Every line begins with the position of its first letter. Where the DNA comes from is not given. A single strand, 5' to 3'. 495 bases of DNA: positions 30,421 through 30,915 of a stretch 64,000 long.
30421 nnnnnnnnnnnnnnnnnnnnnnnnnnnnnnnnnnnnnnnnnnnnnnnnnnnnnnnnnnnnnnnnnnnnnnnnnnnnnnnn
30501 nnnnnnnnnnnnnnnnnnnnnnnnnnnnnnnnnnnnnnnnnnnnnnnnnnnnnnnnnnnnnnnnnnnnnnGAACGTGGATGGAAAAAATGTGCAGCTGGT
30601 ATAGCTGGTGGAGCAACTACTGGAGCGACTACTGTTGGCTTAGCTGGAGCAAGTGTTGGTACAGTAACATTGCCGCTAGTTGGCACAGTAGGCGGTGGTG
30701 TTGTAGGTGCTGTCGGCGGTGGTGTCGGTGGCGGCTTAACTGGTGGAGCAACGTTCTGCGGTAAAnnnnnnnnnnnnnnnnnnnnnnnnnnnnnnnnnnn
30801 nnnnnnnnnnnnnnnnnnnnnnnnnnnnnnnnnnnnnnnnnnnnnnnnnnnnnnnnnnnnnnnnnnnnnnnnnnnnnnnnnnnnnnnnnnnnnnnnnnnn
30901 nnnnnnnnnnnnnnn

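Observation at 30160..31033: Plus-strand moron cassette: secreted glycine-zipper protein with a tiny 2-TM partner, a candidate bacteriocin/toxin and immunity pair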

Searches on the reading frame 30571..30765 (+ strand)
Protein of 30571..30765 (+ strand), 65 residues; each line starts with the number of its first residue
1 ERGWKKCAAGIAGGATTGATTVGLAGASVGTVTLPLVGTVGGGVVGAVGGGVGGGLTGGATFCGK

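Call 53: search_protein_families(library=pfam, proteins=[window:30571-30765:+], max_evalue=10)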
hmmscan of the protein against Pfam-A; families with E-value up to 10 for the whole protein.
seq(65 aa): 0 families

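Call 60: find_homologous_proteins(query=A4, max_evalue=0.001)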
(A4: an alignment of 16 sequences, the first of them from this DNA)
Query A4 (16 sequences) (65 aa, profile of the alignment): 65 proteins with E <= 0.001 among 8000 candidates.
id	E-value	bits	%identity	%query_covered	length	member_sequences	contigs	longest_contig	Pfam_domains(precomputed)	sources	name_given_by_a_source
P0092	1.0e-22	98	63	95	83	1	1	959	-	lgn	-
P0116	4.8e-20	89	58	95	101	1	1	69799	-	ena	-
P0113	1.4e-18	84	80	23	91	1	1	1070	-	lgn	-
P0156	2.1e-17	81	54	94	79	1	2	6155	PF10439.16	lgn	-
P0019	4.7e-17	79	84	97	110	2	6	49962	-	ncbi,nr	ncbi:hypothetical protein FNK43_11075 [Staphylococcus agnetis]|nr:hypothetical protein [Staphylococc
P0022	1.1e-16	78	78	97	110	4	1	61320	-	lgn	-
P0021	1.9e-16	77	78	97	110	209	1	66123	-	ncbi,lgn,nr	ncbi:TPA: hypothetical protein PJA25_001664 [Staphylococcus aureus]|nr:hypothetical protein [Staphyl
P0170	6.5e-16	76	54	43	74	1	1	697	PF10439.16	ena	-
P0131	2.5e-15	74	59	97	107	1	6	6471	-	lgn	-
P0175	2.1e-14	71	63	54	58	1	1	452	-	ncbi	ncbi:Pathogenicity island protein, partial [Escherichia coli]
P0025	8.7e-13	66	-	-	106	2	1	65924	-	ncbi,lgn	ncbi:TPA: hypothetical protein ACPFCE_002142 [Staphylococcus aureus]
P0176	2.7e-12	64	86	11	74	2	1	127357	-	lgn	-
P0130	1.9e-11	61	71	80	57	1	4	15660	-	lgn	-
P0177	2.8e-11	61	85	63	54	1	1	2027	-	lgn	-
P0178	4.0e-11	60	83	72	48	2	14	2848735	-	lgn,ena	-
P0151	4.8e-11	60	63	37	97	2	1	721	PF10439.16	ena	-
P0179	9.9e-11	59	60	23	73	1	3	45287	PF10439.16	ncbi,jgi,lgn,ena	jgi:outer membrane lipoprotein SlyB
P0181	3.5e-10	57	60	69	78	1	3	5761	PF10439.16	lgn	-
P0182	5.8e-10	57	67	18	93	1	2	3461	PF10439.16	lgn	-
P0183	6.3e-10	57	57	68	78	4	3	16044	PF10439.16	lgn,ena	-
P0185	3.1e-9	54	54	94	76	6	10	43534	PF10439.16,PF03047.21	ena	-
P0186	1.1e-8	53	52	94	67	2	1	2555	PF10439.16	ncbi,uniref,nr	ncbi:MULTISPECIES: Blp family class II bacteriocin [unclassified Streptococcus]|uniref:Blp family cl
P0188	1.3e-8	52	61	58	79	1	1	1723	PF10439.16,PF03047.21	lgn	-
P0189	1.8e-8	52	52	94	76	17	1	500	PF10439.16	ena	-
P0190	1.9e-8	52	57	94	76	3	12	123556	PF10439.16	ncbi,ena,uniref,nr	ncbi:Blp family class II bacteriocin [Streptococcus halichoeri]|uniref:Blp family class II bacterioc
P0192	4.3e-8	51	57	89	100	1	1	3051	PF10439.16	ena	-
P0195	1.4e-7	49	54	94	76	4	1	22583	PF10439.16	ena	-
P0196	1.5e-7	49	58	58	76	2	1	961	PF10439.16,PF03047.21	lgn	-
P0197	1.8e-7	49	63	54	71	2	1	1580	PF10439.16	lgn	-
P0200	5.6e-7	47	-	-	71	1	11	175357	PF10439.16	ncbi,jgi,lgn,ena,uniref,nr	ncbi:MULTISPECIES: hypothetical protein [unclassified Mucilaginibacter]|uniref:hypothetical protein 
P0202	5.9e-7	47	55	51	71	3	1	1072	PF10439.16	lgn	-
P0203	7.8e-7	47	54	94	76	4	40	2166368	PF10439.16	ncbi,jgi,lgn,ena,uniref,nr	ncbi:bacteriocin class II family protein [Streptococcus sp.]|jgi:bacteriocin-like protein|uniref:bac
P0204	9.7e-7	46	56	94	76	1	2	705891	PF10439.16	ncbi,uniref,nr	ncbi:Blp family class II bacteriocin [Streptococcus cuniculipharyngis]|uniref:ComC/BlpC family pepti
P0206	1.8e-6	46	54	94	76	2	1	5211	PF10439.16,PF03047.21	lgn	-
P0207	3.2e-6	45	63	62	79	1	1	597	PF10439.16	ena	-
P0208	3.8e-6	44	55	89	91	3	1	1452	PF10439.16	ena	-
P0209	5.6e-6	44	-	-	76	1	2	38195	PF10439.16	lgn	-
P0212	1.0e-5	43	-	-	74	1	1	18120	PF10439.16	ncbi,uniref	ncbi:Blp family class II bacteriocin [Bacillus mycoides]|uniref:Blp family class II bacteriocin n=1 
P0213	1.4e-5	43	-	-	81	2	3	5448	PF10439.16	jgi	jgi:hypothetical protein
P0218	3.1e-4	38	46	94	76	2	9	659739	PF10439.16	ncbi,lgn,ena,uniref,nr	ncbi:bacteriocin class II family protein [Streptococcus mutans]|uniref:bacteriocin class II family p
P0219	3.6e-4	38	47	89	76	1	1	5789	PF10439.16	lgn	-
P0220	3.9e-4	38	44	94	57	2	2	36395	PF10439.16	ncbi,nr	ncbi:hypothetical protein SMU3_04371 [Streptococcus mutans 11A1]|nr:hypothetical protein SMU3_04371 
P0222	5.5e-4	38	43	94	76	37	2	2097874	PF10439.16,PF03047.21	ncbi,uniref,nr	ncbi:bacteriocin class II family protein [Streptococcus troglodytae]|uniref:Bacteriocin-like peptide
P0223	6.1e-4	37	44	94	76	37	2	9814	PF10439.16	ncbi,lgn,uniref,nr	ncbi:hypothetical protein SMU102_06354 [Streptococcus mutans S1B]|uniref:bacteriocin class II family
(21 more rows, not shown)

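Call 63: list_cluster_members(proteins=[P0218, P0222, P0190, P0203])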
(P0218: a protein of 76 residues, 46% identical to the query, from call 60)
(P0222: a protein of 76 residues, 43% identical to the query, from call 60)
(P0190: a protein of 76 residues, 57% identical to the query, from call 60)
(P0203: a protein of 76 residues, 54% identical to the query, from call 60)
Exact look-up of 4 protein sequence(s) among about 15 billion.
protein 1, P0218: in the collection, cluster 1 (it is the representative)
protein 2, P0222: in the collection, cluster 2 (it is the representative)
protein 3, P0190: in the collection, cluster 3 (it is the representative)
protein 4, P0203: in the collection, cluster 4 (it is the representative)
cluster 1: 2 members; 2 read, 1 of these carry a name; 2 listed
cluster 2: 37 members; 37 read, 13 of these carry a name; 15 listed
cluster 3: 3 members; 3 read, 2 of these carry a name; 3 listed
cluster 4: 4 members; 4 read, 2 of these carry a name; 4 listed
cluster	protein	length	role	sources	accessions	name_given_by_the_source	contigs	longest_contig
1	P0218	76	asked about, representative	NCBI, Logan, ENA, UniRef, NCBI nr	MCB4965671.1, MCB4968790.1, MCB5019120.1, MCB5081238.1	bacteriocin class II family protein [Streptococcus mutans] | bacteriocin class II family protein n=3 Tax=Streptococcus mutans TaxID=1309 ...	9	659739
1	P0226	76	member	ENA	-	-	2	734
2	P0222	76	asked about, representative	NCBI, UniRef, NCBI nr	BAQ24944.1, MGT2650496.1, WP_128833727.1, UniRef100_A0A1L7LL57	bacteriocin class II family protein [Streptococcus troglodytae] | Bacteriocin-like peptide J BlpJ n=1 Tax=Streptococcus troglodytae TaxID=1111760 ...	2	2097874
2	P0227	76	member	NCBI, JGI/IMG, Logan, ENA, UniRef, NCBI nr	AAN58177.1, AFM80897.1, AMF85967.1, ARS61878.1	bacteriocin class II family protein [Streptococcus mutans] | hypothetical protein | Bacteriocin class II with double-glycine leader peptide n=5 Tax=Streptococcus mutans ...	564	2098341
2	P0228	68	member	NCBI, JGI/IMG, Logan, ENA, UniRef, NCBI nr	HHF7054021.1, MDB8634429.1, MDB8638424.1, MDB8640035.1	ComC/BlpC family peptide pheromone/bacteriocin [Streptococcus mutans] | bacteriocin class II family protein n=3 Tax=Streptococcus mutans TaxID=1309 ... | bacteriocin class II family protein [Streptococcus mutans]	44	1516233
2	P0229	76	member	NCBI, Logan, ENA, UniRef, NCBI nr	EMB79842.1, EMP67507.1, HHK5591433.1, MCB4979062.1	bacteriocin class II family protein [Streptococcus mutans] | bacteriocin class II family protein n=2 Tax=Streptococcus mutans TaxID=1309 ...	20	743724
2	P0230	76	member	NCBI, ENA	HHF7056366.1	TPA: bacteriocin class II family protein [Streptococcus mutans]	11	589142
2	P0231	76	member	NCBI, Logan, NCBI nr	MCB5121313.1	bacteriocin class II family protein [Streptococcus mutans]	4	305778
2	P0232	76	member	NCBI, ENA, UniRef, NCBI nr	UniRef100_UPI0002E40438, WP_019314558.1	bacteriocin class II family protein n=1 Tax=Streptococcus mutans TaxID=1309 ... | bacteriocin class II family protein [Streptococcus mutans]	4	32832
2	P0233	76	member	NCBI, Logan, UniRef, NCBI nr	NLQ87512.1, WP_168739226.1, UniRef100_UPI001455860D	ComC/BlpC family peptide pheromone/bacteriocin [Streptococcus mutans] | bacteriocin class II family protein n=1 Tax=Streptococcus mutans TaxID=1309 ... | bacteriocin class II family protein [Streptococcus mutans]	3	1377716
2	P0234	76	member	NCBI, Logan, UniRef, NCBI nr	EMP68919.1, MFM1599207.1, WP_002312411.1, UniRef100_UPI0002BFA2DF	bacteriocin class II family protein [Streptococcus mutans] | bacteriocin class II family protein n=1 Tax=Streptococcus mutans TaxID=1309 ...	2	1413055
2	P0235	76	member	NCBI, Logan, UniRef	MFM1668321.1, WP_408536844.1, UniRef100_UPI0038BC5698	bacteriocin class II family protein [Streptococcus mutans] | bacteriocin class II family protein n=1 Tax=Streptococcus mutans TaxID=1309 ...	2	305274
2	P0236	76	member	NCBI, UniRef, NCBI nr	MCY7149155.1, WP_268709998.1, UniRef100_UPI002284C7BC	bacteriocin class II family protein [Streptococcus mutans] | bacteriocin class II family protein n=1 Tax=Streptococcus mutans TaxID=1309 ...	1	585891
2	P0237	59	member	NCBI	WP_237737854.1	bacteriocin class II family protein, partial [Streptococcus mutans]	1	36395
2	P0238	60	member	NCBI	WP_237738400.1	bacteriocin class II family protein, partial [Streptococcus mutans]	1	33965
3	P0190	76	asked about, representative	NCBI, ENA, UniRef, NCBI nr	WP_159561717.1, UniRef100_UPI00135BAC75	Blp family class II bacteriocin [Streptococcus halichoeri] | Blp family class II bacteriocin n=1 Tax=Streptococcus halichoeri TaxID=254785 ...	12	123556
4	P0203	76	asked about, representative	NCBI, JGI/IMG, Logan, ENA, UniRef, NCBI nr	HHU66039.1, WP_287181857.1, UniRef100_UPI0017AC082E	bacteriocin class II family protein [Streptococcus sp.] | bacteriocin-like protein | bacteriocin class II family protein n=1 Tax=Streptococcus sp. TaxID=1306 ...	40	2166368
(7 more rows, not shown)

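Call 66: find_encoding_contigs(protein=P0227, flank=4000, max_places=3)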
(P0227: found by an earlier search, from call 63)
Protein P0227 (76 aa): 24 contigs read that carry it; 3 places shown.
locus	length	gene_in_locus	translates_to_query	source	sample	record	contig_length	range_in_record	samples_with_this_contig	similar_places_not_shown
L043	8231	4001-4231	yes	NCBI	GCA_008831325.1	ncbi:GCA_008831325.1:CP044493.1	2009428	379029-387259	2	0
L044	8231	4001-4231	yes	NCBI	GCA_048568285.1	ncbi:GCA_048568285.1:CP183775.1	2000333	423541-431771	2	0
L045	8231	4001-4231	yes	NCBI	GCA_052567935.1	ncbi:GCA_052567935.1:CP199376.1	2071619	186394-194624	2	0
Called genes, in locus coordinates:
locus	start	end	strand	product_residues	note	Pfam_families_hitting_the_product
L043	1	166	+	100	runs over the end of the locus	PF01248:Ribosomal_L7Ae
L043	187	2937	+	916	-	PF04760:IF2_N, PF00009:GTP_EFTU, PF00025:Arf (faint), PF00071:Ras (faint), PF01926:MMR_HSR1, PF22042:EF-G_D2, PF11987:IF-2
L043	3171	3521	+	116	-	PF02033:RBFA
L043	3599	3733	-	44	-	-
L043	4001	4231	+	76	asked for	PF03047:ComC (weak), PF10439:Bacteriocin_IIc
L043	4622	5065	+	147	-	PF03965:Penicillinase_R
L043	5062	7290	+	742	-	PF00403:HMA, PF00122:E1-E2_ATPase, PF00702:Hydrolase, PF08282:Hydrolase_3 (faint)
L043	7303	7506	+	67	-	PF00403:HMA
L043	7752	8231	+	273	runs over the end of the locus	PF08282:Hydrolase_3, PF12710:HAD (faint), PF05116:S6PP, PF00702:Hydrolase (weak)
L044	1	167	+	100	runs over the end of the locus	PF01248:Ribosomal_L7Ae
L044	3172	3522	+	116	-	PF02033:RBFA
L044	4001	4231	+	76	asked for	PF03047:ComC (weak), PF10439:Bacteriocin_IIc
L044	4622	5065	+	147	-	PF03965:Penicillinase_R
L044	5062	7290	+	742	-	PF00403:HMA, PF00122:E1-E2_ATPase, PF00702:Hydrolase, PF08282:Hydrolase_3 (faint)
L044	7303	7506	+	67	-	PF00403:HMA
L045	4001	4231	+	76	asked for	PF03047:ComC (weak), PF10439:Bacteriocin_IIc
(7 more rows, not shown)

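Call 67: find_encoding_contigs(protein=P0190, flank=4000, max_places=2)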
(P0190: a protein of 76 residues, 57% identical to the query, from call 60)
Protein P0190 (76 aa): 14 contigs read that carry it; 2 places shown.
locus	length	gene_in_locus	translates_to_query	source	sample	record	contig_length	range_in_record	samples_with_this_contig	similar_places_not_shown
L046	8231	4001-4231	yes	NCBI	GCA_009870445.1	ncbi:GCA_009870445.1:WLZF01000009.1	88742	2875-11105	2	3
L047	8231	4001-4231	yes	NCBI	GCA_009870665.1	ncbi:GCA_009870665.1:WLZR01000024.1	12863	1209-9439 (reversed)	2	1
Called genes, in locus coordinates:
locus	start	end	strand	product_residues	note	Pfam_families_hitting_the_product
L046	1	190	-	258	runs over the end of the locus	PF21982:RecX_HTH1 (weak), PF02631:RecX_HTH2, PF21981:RecX_HTH3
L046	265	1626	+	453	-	PF01938:TRAM, PF05958:tRNA_U5-meth_tr, PF13649:Methyltransf_25 (faint), PF13847:Methyltransf_31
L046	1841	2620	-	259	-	PF13276:HTH_21, PF00665:rve, PF13683:rve_3, PF13333:rve_2 (weak)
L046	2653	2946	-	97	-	PF01527:HTH_Tnp_1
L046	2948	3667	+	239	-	PF03432:Relaxase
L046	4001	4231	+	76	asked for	PF10439:Bacteriocin_IIc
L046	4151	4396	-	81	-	-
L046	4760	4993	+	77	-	PF10439:Bacteriocin_IIc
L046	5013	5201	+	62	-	-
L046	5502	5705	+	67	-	-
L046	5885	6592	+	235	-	PF05598:DUF772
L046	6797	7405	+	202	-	PF13751:DDE_Tnp_1_6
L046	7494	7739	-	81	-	-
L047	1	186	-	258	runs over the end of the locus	PF21982:RecX_HTH1 (weak), PF02631:RecX_HTH2, PF21981:RecX_HTH3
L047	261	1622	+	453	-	PF01938:TRAM, PF05958:tRNA_U5-meth_tr, PF13649:Methyltransf_25 (faint), PF13847:Methyltransf_31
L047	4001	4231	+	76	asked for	PF10439:Bacteriocin_IIc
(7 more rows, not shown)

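Call 90: search_protein_families(library=ncbifam, proteins=[P0227, P0190, P0203, P0212], max_evalue=1)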
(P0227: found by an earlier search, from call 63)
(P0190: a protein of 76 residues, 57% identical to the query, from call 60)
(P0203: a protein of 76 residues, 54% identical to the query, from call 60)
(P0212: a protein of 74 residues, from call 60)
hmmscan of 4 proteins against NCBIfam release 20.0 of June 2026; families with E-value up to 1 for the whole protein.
P0227 (76 aa): 1 family
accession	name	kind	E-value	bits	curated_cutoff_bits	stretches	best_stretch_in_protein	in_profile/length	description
TIGR01847.1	bacteriocin_sig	domain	0.054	14.2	15.7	1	9-23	1-15/15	bacteriocin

P0190 (76 aa): 0 families

P0203 (76 aa): 4 families
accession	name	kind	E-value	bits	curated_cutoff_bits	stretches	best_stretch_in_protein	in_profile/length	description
TIGR03949.1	bact_IIb_cerein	subfamily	0.00084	19.1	21.5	1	9-47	1-44/45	class IIb bacteriocin, lactobin A/cerein 7B family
NF033214.1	ComC_Streptocco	equivalog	0.013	15.2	50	1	2-23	3-24/41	competence-stimulating peptide ComC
TIGR01847.1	bacteriocin_sig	domain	0.018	15.7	15.7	1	9-23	1-15/15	bacteriocin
NF046113.1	BLP_Lacticasei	subfamily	0.13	12.3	40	1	1-24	1-24/46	bacteriocin-like peptide, LSEI_2386 family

P0212 (74 aa): 1 family
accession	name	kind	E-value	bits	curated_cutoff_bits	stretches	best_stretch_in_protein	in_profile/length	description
NF033215.1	BlpC_Streptocco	equivalog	0.14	11.9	70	1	4-22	10-28/51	quorum-sensing system pheromone BlpC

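Call 91: predict_structure(alignment_id=A5)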
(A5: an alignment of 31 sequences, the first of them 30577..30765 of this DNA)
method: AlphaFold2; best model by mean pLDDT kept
length: 63 residues; sequences in the alignment: 31
mean_pLDDT: 57.1   pTM: 0.28
mean pLDDT of the five models: 57.1, 50.4, 49.1, 47.6, 43.0
residues with pLDDT >= 90: 0; 70-90: 0; 50-70: 60; < 50: 3
segments of 3 or more residues with pLDDT < 50: none
pLDDT, mean of each block of 10 residues (from residue 1): 61 59 52 56 61 55 50
secondary structure, 60 per line:
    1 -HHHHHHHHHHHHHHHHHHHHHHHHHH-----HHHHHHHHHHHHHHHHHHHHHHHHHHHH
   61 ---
elements in order: H2-27 H33-60

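Call 97: find_encoding_contigs(protein=P0223, flank=5000, max_places=2)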
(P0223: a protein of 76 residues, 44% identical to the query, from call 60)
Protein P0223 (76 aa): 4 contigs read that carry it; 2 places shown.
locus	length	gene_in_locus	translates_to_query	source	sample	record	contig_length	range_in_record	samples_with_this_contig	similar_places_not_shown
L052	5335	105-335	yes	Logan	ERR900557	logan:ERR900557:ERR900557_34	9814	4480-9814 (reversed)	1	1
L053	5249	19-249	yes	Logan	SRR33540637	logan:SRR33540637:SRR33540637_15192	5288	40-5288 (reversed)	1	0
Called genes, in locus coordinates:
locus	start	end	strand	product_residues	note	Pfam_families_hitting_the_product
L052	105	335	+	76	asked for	PF10439:Bacteriocin_IIc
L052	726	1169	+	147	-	PF03965:Penicillinase_R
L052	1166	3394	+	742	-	PF00403:HMA, PF00122:E1-E2_ATPase, PF00702:Hydrolase, PF08282:Hydrolase_3 (faint)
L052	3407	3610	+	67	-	PF00403:HMA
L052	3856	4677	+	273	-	PF08282:Hydrolase_3, PF12710:HAD (faint), PF00702:Hydrolase (weak), PF05116:S6PP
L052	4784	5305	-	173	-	PF10688:Imp-YgjV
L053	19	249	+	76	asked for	PF10439:Bacteriocin_IIc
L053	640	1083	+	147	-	PF03965:Penicillinase_R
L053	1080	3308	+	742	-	PF00403:HMA, PF00122:E1-E2_ATPase, PF00702:Hydrolase, PF08282:Hydrolase_3 (faint)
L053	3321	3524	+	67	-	PF00403:HMA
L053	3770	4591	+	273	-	PF08282:Hydrolase_3, PF12710:HAD (faint), PF05116:S6PP, PF00702:Hydrolase (weak)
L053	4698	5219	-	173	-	PF10688:Imp-YgjV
